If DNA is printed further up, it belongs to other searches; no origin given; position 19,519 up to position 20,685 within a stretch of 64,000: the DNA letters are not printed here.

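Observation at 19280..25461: Two-component system coupled to a MacA/MacB-type ABC exporter and a class A beta-lactamase-like serine hydrolase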

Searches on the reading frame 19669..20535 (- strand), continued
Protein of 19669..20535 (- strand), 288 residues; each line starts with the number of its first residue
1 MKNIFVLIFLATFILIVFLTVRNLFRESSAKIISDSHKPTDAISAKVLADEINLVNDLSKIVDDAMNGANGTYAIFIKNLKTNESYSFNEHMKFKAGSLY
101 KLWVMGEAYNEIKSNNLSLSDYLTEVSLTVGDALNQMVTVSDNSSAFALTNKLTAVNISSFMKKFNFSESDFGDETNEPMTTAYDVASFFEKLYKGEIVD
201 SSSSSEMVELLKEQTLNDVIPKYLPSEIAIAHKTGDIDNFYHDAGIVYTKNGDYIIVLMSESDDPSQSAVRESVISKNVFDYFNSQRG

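Call 50: search_solved_structures(query=A1, max_evalue=0.00001, show_alignments=5)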
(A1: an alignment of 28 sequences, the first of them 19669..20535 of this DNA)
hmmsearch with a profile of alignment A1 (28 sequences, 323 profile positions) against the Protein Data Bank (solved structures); distinct sequences matched with E-value up to 0.00001: 68 (the best 60 are shown).
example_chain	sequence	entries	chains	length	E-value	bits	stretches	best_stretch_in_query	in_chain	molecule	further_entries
2j9o_A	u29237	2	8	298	5.8e-23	84.7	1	61-321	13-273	TLL2115 PROTEIN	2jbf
2j7v_A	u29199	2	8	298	7.9e-23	84.2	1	61-321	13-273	TLL2115 PROTEIN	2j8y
6nvu_A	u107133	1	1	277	3.6e-21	78.8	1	69-321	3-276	Beta-lactamase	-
6nvt_A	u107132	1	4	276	4.9e-21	78.3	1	69-320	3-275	Beta-lactamase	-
6pq8_A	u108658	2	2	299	6.7e-21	77.9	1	65-321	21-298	Beta-lactamase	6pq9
5gs8_A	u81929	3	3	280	9.8e-20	74.1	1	69-321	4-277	Beta-lactamase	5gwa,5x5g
4ewf_A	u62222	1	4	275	1.1e-17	67.3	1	81-313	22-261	Beta-lactamase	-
4hes_A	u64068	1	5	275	7e-16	61.4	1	103-313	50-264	Beta-lactamase class A-like protein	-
5tfq_A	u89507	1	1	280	5e-15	58.6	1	67-320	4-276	Beta-lactamase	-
8eo7_A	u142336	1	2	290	1.4e-13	53.8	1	65-317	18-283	beta-lactamase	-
4d2o_A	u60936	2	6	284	2.2e-13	53.2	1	68-318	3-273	PER-2 BETA-LACTAMASE | Beta-lactamase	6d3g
8eo5_A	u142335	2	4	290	4e-13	52.4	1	65-317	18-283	LRA-5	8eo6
6dgu_B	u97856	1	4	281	4.7e-13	52.1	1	72-318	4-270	Beta-lactamase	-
6v4w_A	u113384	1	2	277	4.8e-13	52.1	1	66-312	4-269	Beta-lactamase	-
1e25_A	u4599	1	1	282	3.6e-11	45.9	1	71-318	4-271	EXTENDED-SPECTRUM BETA-LACTAMASE PER-1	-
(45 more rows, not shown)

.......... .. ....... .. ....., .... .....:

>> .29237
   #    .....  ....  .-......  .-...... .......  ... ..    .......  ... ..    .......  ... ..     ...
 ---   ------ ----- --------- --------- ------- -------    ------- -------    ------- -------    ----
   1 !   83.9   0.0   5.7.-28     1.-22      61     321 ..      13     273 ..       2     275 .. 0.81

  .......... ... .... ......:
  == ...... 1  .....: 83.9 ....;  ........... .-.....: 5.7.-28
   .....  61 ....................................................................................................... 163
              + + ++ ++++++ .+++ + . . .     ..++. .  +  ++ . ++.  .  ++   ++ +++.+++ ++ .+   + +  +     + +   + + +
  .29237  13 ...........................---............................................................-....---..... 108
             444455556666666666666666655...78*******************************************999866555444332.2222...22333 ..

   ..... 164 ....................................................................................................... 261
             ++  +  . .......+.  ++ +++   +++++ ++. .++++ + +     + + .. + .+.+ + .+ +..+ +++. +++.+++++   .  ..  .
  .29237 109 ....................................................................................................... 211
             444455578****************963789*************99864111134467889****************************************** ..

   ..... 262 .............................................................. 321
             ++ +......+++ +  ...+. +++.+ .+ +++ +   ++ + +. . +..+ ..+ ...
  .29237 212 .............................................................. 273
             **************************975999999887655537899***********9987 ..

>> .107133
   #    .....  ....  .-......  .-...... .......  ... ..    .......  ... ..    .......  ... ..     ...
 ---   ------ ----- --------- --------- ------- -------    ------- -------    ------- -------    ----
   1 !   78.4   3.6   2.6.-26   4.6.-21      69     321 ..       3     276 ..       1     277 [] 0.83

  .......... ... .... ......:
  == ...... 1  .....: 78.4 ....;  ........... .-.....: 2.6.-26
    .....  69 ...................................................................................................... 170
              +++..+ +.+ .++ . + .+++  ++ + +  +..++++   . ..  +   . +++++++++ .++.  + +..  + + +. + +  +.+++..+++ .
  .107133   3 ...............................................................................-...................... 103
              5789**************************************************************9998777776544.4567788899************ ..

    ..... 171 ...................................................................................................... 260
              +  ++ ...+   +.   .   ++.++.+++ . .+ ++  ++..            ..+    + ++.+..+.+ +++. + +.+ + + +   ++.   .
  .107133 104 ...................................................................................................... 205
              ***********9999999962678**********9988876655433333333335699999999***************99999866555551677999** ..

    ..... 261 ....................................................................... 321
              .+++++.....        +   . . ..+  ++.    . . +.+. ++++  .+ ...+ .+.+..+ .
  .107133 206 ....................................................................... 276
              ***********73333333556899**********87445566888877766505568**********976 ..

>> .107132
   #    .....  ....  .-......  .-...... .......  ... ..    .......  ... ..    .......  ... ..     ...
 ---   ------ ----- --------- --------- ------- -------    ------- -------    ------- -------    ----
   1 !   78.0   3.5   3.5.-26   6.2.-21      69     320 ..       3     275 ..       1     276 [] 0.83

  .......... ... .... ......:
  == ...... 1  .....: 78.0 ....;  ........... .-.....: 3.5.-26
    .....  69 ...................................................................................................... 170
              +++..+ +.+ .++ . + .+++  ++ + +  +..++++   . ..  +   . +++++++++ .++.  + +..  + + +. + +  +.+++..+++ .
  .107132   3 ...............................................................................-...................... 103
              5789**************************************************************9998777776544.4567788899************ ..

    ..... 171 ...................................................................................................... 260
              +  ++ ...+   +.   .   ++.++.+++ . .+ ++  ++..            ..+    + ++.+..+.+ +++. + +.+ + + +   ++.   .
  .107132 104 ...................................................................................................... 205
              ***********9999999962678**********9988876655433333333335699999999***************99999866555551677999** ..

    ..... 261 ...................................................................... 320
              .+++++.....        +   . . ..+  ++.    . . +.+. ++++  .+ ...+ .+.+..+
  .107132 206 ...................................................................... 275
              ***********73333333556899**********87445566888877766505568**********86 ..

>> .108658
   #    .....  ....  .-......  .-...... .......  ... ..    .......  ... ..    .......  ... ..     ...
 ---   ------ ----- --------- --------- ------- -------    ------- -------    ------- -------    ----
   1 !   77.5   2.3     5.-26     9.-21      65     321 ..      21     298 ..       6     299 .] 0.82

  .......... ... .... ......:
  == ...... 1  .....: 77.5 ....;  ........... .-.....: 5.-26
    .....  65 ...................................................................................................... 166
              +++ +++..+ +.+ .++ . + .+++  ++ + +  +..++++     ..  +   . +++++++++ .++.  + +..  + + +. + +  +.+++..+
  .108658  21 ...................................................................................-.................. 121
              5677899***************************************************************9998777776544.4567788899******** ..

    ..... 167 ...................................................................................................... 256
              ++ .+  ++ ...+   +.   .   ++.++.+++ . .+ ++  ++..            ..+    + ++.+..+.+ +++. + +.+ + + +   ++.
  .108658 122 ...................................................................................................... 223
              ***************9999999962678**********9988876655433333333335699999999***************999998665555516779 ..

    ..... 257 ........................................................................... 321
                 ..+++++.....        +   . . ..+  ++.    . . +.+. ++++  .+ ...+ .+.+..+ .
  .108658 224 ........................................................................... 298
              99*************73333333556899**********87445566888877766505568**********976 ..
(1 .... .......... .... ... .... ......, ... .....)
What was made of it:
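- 19669..20535 (-): Membrane-anchored PBP-A-like serine hydrolase (class A beta-lactamase fold, no Glu166). It is a lineage-specific passenger in the slot between the permease and DUF5666, and carries a unique 22-aa deletion. The family profile matches PBP-A best, at 6e-23, with a shortened omega loop (call 50).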

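Call 52: search_protein_families(library=pfam, proteins=[L019:10908-11966:+, L019:11995-13005:+, L017:11270-11719:+, L072:9078-9599:+], max_evalue=0.001)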
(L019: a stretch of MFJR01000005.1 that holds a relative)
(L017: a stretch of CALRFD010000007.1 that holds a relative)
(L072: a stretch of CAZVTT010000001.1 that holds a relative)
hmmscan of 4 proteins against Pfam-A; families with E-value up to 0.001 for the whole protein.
L019:10908-11966:+ (352 aa): 14 families
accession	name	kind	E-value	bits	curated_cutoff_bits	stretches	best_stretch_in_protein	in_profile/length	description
PF00326.27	Peptidase_S9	-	2e-19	70.4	22.6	1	142-352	10-211/213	Prolyl oligopeptidase family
PF12146.15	Hydrolase_4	-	2.5e-18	66.7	27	1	117-228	7-112/239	Serine aminopeptidase, S33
PF01738.24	DLH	-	7.2e-14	52.3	21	2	280-330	136-186/217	Dienelactone hydrolase family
PF02129.25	Peptidase_S15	-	6.1e-13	49.5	23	1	94-234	1-136/262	X-Pro dipeptidyl-peptidase (S15 family)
PF20434.5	BD-FAE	-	1.5e-11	44.6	26.8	2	266-312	168-214/215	BD-FAE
PF12697.13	Abhydrolase_6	-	6.8e-09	37.2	26.3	1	128-330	13-204/217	Alpha/beta hydrolase family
PF07859.19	Abhydrolase_3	-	9.6e-08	32.5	25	1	175-332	53-208/210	alpha/beta hydrolase fold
PF00561.26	Abhydrolase_1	-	1.1e-07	32.3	25.8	1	115-213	1-89/245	alpha/beta hydrolase fold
PF02230.22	Abhydrolase_2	-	1.7e-05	25.2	23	0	288-338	157-207/217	Phospholipase/Carboxylesterase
PF08840.17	BAAT_C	-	4.8e-05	23.9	20.9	1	180-332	9-160/210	BAAT / Acyl-CoA thioester hydrolase C terminal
PF05448.18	AXE1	-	0.00011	21.5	21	0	174-221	157-204/321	Acetyl xylan esterase (AXE1)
PF03583.20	LIP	-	0.00063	19.6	23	0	141-213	21-91/286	Secretory lipase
PF07819.20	PGAP1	-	0.0007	19.9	24.3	0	173-228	71-125/233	PGAP1-like alpha/beta domain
PF03403.19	PAF-AH_p_II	-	0.00084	18.4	20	0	112-157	98-138/372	Platelet-activating factor acetylhydrolase, isoform II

L019:11995-13005:+ (336 aa): 13 families
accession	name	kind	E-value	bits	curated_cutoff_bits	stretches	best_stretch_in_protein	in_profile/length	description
PF12146.15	Hydrolase_4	-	4.8e-15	55.9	27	1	115-229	6-112/239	Serine aminopeptidase, S33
PF00561.26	Abhydrolase_1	-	8.4e-15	55.5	25.8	1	114-318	1-200/245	alpha/beta hydrolase fold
PF00326.27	Peptidase_S9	-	1.1e-14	54.8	22.6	1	138-331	7-211/213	Prolyl oligopeptidase family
PF01738.24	DLH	-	1.2e-13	51.6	21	1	103-312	4-190/217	Dienelactone hydrolase family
PF02129.25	Peptidase_S15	-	3.7e-13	50.2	23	1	106-240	11-141/262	X-Pro dipeptidyl-peptidase (S15 family)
PF05448.18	AXE1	-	9.3e-09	34.9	21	1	95-224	64-206/321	Acetyl xylan esterase (AXE1)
PF12740.14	PETase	-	4.1e-08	33.4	28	1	112-227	53-158/263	PET hydrolase-like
PF20434.5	BD-FAE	-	1.6e-07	31.5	26.8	0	109-209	9-104/215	BD-FAE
PF07859.19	Abhydrolase_3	-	3e-07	30.8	25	0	174-235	51-118/210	alpha/beta hydrolase fold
PF12697.13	Abhydrolase_6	-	3.6e-07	31.5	26.3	1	139-288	19-145/217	Alpha/beta hydrolase family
PF07224.18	Chlorophyllase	-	1.8e-05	24.2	26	1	103-230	32-156/301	Chlorophyllase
PF00756.26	Esterase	-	0.00027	21.2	22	1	107-311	15-229/251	Putative esterase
PF06500.17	FrsA-like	-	0.0003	20.1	22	1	89-223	169-295/414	Esterase FrsA-like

L017:11270-11719:+ (149 aa): 5 families
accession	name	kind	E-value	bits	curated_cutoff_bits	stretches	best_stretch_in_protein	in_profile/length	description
PF13473.12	Cupredoxin_1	-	1.1e-14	54.7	27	1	52-137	12-97/104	Cupredoxin-like domain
PF00127.26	Copper-bind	-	6.4e-11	43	21.2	1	67-149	9-99/99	Copper binding proteins, plastocyanin/azurin family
PF07731.20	Cu-oxidase_2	-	2.9e-05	24.3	20.4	0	110-148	95-133/137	Multicopper oxidase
PF07732.21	Cu-oxidase_3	-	3.3e-05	24.4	21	0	104-148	69-114/119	Multicopper oxidase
PF23509.1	MSMEG_3727_PQQ-assoc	-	0.0001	22.2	27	1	45-148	32-134/152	MSMEG_3727, PQQ-associated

L072:9078-9599:+ (173 aa): 4 families
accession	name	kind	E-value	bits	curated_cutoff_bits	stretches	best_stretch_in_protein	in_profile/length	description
PF13473.12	Cupredoxin_1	-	8.5e-10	39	27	1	83-172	19-104/104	Cupredoxin-like domain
PF00127.26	Copper-bind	-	2.7e-08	34.6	21.2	1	88-173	6-99/99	Copper binding proteins, plastocyanin/azurin family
PF00116.26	COX2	-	8.9e-05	22.8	22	1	95-157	42-103/120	Cytochrome C oxidase subunit II, periplasmic domain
PF07731.20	Cu-oxidase_2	-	0.00084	19.6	20.4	0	136-172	97-133/137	Multicopper oxidase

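Call 54: predict_structure(alignment_id=A1)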
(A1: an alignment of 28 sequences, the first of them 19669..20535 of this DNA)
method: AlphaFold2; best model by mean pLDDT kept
length: 288 residues; sequences in the alignment: 28
mean_pLDDT: 89.5   pTM: 0.79
mean pLDDT of the five models: 89.5, 88.9, 88.6, 87.3, 86.5
residues with pLDDT >= 90: 235; 70-90: 20; 50-70: 7; < 50: 26
segments of 3 or more residues with pLDDT < 50: 31-55
pLDDT, mean of each block of 10 residues (from residue 1): 87 96 71 42 39 66 93 97 96 96 98 98 96 97 96 95 97 92 98 98 98 93 97 92 96 96 93 97 83
secondary structure, 60 per line:
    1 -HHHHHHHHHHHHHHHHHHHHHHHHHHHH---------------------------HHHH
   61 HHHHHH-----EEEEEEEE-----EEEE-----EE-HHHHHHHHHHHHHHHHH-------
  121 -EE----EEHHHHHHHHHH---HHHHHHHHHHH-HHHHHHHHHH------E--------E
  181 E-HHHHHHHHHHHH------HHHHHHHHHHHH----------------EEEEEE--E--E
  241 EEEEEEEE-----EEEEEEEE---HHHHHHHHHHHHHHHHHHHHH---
elements in order: H2-29 H57-66 E72-79 E85-88 H97-113 H130-139 H143-153 H155-164 H183-194 H201-212 E229-234 E240-248 E254-261 H265-285

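Call 58: fold_search(model_id=the predicted structure, library=pdb)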
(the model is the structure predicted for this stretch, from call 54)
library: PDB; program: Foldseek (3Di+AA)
matches with E <= 10: 1803; with E <= 0.001: 1201
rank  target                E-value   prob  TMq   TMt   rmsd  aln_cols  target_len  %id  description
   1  4ewf_A                4.4e-17  1.00  0.73  0.78   2.5       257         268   18  The crystal structure of beta-lactamase from Sphaerobacter thermophilus DSM 20745 (released 2012-09-19)
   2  4ewf_B                6.4e-17  1.00  0.72  0.79   2.6       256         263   18  The crystal structure of beta-lactamase from Sphaerobacter thermophilus DSM 20745 (released 2012-09-19)
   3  4ewf_D                8.9e-17  1.00  0.73  0.80   2.4       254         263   18  The crystal structure of beta-lactamase from Sphaerobacter thermophilus DSM 20745 (released 2012-09-19)
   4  4ewf_C                1.0e-16  1.00  0.72  0.78   2.6       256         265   18  The crystal structure of beta-lactamase from Sphaerobacter thermophilus DSM 20745 (released 2012-09-19)
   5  2j9o_B                3.9e-16  1.00  0.71  0.77   3.3       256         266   20  Structure of PBP-A, L158E mutant (released 2007-12-11)
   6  2j7v_B                4.1e-16  1.00  0.73  0.79   2.9       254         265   19  Structure of PBP-A (released 2007-11-06)
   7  2j9o_A                5.1e-16  1.00  0.72  0.78   2.9       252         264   19  Structure of PBP-A, L158E mutant (released 2007-12-11)
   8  2j7v_A                5.4e-16  1.00  0.72  0.78   3.0       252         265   19  Structure of PBP-A (released 2007-11-06)
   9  2jbf_D                5.7e-16  1.00  0.72  0.75   3.0       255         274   20  Structure of PBP-A, L158E mutant. Acyl-enzyme complex with penicillin- G. (released 2008-02-05)
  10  8eo7_B                6.1e-16  1.00  0.72  0.83   2.5       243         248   20  Crystal structure of metagenomic beta-lactamase LRA-5 Y69Q/V166E mutant at 2.15 Angstrom resolution (released 2023-10-04)
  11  2j7v_C                8.4e-16  1.00  0.72  0.77   3.0       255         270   20  Structure of PBP-A (released 2007-11-06)
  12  2j8y_C                1.0e-15  1.00  0.70  0.76   3.4       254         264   20  Structure of PBP-A acyl-enzyme complex with penicillin-G (released 2007-11-27)
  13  2j9o_D                1.1e-15  1.00  0.73  0.76   2.8       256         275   19  Structure of PBP-A, L158E mutant (released 2007-12-11)
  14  2j7v_D                1.1e-15  1.00  0.70  0.74   3.3       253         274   20  Structure of PBP-A (released 2007-11-06)
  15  8eo5_B                1.1e-15  1.00  0.70  0.75   3.0       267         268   18  Crystal structure of the class A beta-lactamase precursor LRA-5 from an Alaskan soil metagenome at 1.8 Angstrom resolu (released 2023-09-06)
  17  2j9o_C                1.2e-15  1.00  0.71  0.77   3.2       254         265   20  Structure of PBP-A, L158E mutant (released 2007-12-11)
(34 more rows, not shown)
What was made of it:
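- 19669..20535 (-): AF2 pLDDT 89.5; top folds are 4ewf, PBP-A and LRA-5 (calls 54, 58).
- On PBP-A-like / class A beta-lactamase-related serine hydrolase (Pfam PF13354): Foldseek top hits are 4ewf, PBP-A (2j7v, 2j9o) and LRA-5, with TM about 0.72 (calls 54, 58).
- Closest known: PBP-A. Same: PBP-A is the best sequence match (profile 6e-23), and PBP-A and LRA-5 follow 4ewf among the top fold matches (calls 50, 58).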
